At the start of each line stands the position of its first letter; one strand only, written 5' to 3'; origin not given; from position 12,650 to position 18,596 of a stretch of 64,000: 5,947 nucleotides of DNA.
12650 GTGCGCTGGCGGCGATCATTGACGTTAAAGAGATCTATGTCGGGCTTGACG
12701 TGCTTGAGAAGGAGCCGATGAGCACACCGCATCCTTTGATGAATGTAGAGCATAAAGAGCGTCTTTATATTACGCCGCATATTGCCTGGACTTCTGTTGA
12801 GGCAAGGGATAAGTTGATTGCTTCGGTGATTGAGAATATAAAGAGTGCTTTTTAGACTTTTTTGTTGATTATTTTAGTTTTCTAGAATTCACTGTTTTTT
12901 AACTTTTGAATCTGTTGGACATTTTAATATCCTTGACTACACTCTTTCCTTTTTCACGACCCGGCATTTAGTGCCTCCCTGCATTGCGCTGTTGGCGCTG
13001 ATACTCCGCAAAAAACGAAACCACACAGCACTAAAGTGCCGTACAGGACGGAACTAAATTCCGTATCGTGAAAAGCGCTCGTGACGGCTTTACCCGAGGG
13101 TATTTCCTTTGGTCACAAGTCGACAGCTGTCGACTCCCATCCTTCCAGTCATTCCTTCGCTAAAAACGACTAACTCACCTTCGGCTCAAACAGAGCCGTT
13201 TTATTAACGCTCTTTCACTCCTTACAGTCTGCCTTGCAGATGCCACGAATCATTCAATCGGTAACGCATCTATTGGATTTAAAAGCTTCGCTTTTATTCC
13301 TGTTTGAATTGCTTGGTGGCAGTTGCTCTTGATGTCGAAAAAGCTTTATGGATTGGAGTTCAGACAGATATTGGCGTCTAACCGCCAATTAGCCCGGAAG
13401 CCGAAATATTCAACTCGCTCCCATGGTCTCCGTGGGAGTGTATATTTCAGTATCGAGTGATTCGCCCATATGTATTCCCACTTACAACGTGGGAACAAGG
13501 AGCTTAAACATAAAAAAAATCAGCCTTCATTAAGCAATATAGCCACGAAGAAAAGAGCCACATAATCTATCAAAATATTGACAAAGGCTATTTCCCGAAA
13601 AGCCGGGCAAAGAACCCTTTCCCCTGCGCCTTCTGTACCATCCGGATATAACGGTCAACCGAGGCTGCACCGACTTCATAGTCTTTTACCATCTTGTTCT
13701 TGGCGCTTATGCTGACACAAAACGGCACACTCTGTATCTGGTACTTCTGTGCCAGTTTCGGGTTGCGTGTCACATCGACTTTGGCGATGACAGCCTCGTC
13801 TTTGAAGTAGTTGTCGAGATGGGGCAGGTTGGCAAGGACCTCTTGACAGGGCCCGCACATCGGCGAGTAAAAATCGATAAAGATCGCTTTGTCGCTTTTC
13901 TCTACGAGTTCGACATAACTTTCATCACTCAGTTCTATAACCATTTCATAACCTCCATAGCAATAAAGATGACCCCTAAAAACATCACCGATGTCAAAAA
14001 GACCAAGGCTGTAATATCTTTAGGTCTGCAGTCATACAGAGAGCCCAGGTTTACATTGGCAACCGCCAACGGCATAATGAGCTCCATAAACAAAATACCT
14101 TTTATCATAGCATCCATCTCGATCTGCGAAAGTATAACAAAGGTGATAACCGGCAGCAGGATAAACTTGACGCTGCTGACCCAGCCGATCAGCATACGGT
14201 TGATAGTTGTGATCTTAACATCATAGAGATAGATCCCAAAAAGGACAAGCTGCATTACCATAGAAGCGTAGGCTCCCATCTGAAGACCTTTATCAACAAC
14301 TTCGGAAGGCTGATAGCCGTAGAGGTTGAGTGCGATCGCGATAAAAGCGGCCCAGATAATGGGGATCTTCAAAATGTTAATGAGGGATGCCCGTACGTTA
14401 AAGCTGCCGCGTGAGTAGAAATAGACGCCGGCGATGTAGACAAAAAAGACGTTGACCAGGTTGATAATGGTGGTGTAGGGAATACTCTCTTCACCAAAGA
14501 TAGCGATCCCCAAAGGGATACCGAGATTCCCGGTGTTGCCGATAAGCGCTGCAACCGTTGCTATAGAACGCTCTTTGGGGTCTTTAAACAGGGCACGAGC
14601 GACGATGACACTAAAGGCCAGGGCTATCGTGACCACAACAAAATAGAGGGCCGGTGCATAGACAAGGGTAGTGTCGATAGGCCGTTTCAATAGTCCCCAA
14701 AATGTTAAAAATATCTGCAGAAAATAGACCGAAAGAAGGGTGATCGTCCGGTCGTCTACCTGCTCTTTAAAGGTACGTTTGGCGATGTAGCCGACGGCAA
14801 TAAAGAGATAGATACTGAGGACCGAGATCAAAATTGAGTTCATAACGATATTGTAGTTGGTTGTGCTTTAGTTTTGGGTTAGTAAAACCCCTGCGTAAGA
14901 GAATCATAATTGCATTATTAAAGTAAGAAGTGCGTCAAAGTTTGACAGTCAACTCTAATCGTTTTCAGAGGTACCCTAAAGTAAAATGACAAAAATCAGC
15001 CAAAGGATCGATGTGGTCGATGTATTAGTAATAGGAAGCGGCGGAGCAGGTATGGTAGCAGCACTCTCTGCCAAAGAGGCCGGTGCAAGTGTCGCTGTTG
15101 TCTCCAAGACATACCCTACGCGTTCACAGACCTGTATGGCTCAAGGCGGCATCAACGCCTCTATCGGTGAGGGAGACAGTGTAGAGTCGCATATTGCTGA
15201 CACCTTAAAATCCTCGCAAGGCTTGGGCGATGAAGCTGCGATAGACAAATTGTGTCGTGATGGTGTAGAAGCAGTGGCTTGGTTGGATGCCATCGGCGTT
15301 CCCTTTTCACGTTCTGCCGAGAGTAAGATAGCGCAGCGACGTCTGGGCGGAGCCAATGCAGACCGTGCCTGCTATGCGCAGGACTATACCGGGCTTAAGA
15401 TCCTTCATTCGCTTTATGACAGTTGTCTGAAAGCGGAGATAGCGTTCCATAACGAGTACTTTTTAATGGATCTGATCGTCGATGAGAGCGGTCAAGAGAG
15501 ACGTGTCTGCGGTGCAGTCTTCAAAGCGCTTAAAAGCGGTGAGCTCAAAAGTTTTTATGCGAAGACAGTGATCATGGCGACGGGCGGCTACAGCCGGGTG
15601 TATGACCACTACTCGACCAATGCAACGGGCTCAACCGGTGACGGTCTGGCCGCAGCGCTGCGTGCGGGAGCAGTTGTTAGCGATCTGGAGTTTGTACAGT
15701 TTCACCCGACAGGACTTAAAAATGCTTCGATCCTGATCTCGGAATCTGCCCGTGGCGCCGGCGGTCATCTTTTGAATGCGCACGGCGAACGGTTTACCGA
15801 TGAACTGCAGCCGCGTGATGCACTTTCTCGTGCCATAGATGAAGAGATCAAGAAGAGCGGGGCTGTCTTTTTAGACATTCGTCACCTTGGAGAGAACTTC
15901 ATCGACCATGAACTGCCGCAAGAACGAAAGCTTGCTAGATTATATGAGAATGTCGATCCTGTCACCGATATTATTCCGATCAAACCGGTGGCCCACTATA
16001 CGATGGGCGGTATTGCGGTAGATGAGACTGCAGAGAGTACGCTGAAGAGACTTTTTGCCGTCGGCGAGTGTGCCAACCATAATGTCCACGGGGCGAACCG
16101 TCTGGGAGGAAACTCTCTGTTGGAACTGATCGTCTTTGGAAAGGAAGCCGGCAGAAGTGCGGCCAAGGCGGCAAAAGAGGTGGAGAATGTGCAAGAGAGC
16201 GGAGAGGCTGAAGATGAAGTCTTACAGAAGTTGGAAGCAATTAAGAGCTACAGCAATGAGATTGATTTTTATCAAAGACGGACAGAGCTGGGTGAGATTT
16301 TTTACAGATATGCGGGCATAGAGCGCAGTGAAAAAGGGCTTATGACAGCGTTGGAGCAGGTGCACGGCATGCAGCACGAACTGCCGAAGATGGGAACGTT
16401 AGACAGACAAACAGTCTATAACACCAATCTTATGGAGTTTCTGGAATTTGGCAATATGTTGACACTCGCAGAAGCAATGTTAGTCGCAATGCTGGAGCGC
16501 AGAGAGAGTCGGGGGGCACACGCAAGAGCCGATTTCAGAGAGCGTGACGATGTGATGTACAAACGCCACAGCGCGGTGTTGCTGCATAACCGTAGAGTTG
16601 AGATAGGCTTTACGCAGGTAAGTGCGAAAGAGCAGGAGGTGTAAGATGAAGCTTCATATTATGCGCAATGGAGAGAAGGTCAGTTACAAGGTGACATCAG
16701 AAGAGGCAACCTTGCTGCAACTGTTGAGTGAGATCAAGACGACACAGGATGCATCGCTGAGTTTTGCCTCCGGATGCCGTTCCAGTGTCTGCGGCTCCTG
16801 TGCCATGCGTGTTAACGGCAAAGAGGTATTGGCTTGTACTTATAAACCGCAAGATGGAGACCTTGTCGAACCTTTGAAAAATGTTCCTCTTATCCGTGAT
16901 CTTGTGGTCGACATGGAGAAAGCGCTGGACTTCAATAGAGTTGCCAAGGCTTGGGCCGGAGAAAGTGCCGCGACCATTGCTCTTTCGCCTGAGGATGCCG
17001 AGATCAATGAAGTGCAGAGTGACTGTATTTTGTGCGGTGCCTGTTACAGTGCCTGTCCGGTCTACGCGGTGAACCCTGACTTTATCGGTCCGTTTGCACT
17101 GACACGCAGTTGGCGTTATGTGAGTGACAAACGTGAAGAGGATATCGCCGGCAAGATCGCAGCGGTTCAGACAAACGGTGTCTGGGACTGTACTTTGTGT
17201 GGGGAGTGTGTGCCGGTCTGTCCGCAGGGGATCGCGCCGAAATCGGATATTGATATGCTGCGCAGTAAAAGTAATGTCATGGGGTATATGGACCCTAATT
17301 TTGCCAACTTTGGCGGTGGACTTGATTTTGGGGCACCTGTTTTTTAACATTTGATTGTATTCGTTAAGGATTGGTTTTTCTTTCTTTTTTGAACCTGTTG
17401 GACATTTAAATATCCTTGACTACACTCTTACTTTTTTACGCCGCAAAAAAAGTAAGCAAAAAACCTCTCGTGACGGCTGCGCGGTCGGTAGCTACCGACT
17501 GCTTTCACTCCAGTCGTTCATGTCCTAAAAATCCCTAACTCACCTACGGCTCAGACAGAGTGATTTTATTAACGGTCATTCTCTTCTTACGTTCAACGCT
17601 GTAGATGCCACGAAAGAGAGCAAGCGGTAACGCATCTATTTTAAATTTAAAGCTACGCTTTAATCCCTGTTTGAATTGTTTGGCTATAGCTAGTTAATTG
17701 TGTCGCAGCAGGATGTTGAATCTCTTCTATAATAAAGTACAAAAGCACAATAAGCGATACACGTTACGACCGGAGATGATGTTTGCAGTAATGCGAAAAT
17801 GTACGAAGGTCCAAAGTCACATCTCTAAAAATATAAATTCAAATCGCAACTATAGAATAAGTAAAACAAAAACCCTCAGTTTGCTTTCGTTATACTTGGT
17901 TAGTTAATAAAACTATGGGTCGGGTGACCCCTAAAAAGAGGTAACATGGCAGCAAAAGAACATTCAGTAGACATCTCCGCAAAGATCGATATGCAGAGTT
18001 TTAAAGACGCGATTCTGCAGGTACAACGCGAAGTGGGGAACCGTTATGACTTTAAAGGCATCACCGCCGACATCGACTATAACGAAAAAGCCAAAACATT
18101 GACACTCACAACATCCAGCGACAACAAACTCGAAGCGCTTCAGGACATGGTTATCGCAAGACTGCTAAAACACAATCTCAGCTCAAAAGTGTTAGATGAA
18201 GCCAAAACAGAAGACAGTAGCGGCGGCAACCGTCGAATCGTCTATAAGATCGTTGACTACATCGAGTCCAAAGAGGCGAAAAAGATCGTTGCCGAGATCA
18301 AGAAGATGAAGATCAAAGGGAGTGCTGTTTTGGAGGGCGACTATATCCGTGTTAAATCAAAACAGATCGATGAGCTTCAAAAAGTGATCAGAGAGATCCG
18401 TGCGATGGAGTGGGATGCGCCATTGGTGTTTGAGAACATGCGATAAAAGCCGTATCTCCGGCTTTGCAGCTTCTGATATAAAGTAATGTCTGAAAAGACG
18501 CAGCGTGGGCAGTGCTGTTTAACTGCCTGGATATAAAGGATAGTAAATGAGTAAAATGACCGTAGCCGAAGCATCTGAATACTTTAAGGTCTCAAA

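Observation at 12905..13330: Family of four related non-coding repeat loci (A 12.9 kb, B 17.4 kb, C 38.2 kb, D 57.9 kb) built from conserved, rearranged sequence blocks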

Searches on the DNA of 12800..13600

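Call 8: search_rna_families(source=window, start=12800, end=13600, threshold=evalue, max_evalue=10)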
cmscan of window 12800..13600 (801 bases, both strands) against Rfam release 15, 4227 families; matches with E-value up to 10: 3.
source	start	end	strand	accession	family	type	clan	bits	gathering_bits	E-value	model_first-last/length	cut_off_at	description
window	13501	13536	-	RF00187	SNORD102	Gene; snRNA; snoRNA; CD-box;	-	19.2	47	4.1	1-72/72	no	Small nucleolar RNA SNORD102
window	13241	13321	+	RF00451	MIR395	Gene; miRNA;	-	16.5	56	2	14-91/104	no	mir-395 microRNA precursor family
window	12971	13031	-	RF00325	SNORD53_SNORD92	Gene; snRNA; snoRNA; CD-box;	CL00063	15.5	46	5.1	1-78/78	no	Small nucleolar RNA SNORD53/SNORD92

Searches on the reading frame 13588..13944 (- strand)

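Call 12: search_protein_families(library=pfam, proteins=[window:13588-13944:-])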
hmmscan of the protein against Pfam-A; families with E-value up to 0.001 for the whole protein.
window:13588-13944:- (118 aa): 3 families
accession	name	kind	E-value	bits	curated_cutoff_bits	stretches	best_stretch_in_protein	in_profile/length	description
PF00085.26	Thioredoxin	-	2e-18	66.7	23.5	1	2-95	2-93/103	Thioredoxin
PF13098.12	Thioredoxin_2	-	3.6e-06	27.7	27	1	15-97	2-98/104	Thioredoxin-like domain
PF04756.19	OST3_OST6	-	1.5e-05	25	27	1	2-87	13-111/294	OST3 / OST6 family, transporter family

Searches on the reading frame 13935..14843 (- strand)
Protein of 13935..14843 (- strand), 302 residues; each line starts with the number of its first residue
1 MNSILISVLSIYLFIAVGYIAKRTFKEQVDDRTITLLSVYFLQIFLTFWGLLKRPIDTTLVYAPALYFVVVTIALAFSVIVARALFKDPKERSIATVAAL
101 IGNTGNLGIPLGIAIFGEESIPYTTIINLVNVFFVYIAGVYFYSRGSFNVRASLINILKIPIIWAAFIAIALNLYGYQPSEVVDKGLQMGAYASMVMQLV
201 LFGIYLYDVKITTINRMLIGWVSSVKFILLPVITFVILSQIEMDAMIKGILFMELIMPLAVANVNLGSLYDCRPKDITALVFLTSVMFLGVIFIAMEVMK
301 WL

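Call 12: search_protein_families(library=pfam, proteins=[window:13935-14843:-])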
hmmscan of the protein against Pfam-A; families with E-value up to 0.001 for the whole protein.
window:13935-14843:- (302 aa): 1 family
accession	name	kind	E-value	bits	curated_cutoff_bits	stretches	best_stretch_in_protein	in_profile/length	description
PF03547.23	Mem_trans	-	4.8e-19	68.6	25.7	1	4-289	2-336/343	Membrane transport protein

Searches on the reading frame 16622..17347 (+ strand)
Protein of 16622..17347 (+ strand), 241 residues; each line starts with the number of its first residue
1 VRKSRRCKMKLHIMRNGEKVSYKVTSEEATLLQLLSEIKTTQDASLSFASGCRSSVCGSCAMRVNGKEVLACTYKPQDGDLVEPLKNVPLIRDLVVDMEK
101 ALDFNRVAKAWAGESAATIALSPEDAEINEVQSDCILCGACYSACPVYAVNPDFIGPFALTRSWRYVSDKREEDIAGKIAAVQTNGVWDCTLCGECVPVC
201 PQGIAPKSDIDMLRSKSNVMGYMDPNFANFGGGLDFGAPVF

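Call 12: search_protein_families(library=pfam, proteins=[window:16622-17347:+])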
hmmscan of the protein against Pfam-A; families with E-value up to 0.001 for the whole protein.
window:16622-17347:+ (241 aa): 15 families
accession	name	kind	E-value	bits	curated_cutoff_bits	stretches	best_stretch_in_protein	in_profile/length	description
PF13085.11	Fer2_3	-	1e-24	87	27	1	20-101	19-105/107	2Fe-2S iron-sulfur cluster binding domain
PF13183.11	Fer4_8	-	6.3e-14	52.7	27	1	133-204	3-68/68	4Fe-4S dicluster domain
PF13187.11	Fer4_9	-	9.4e-11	42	27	1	134-203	1-50/52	4Fe-4S dicluster domain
PF12838.12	Fer4_7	-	1.5e-10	41.8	27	1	135-204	2-52/52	4Fe-4S dicluster domain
PF13237.11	Fer4_10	-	1.8e-09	37.9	25.5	1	131-201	5-53/53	4Fe-4S dicluster domain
PF13534.11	Fer4_17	-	3.2e-09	37.7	22.2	1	135-204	2-60/61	4Fe-4S dicluster domain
PF13484.11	Fer4_16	-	6.7e-09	36.8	30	1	135-202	2-65/66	4Fe-4S double cluster binding domain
PF13746.11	Fer4_18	-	2.5e-08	34.6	27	1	162-205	33-76/114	4Fe-4S dicluster domain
PF00037.32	Fer4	-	3.8e-08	33.2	21.1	1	132-149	5-22/24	4Fe-4S binding domain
PF00111.32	Fer2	-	2.5e-05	24.6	21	1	15-72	3-72/77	2Fe-2S iron-sulfur cluster binding domain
PF12797.12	Fer4_2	-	0.00014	22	24.5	0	132-147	7-22/22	4Fe-4S binding domain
PF14697.11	Fer4_21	-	0.0002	21.9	35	0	117-147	24-53/59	4Fe-4S dicluster domain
PF12800.12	Fer4_4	-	0.00061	20.4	24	0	133-148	2-17/17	4Fe-4S binding domain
PF12798.12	Fer4_3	-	0.00072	20.6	27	0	190-204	1-15/15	4Fe-4S binding domain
PF25160.1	LdpA_Fe-S-bd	-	0.00093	19.4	27.6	0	180-204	16-42/49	LdpA Fe-S cluster-binding domain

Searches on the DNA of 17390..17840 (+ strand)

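Call 60: search_dna_similar(query=window:17390-17840:+, collection=phages, mode=distant, max_evalue=0.001)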
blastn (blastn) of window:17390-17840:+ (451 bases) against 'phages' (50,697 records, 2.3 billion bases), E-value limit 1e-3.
No match.

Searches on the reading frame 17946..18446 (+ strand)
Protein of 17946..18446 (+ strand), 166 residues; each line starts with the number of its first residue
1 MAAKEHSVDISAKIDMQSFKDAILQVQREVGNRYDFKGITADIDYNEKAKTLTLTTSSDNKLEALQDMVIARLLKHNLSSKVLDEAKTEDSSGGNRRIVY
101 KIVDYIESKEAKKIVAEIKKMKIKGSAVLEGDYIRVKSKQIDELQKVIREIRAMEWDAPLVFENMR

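Call 12: search_protein_families(library=pfam, proteins=[window:17946-18446:+])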
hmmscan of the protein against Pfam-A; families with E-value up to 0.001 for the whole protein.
window:17946-18446:+ (166 aa): 1 family
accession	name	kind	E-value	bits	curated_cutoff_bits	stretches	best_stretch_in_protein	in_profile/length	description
PF04461.18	DUF520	-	2.8e-46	158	23.2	1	6-166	1-161/161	Protein of unknown function (DUF520)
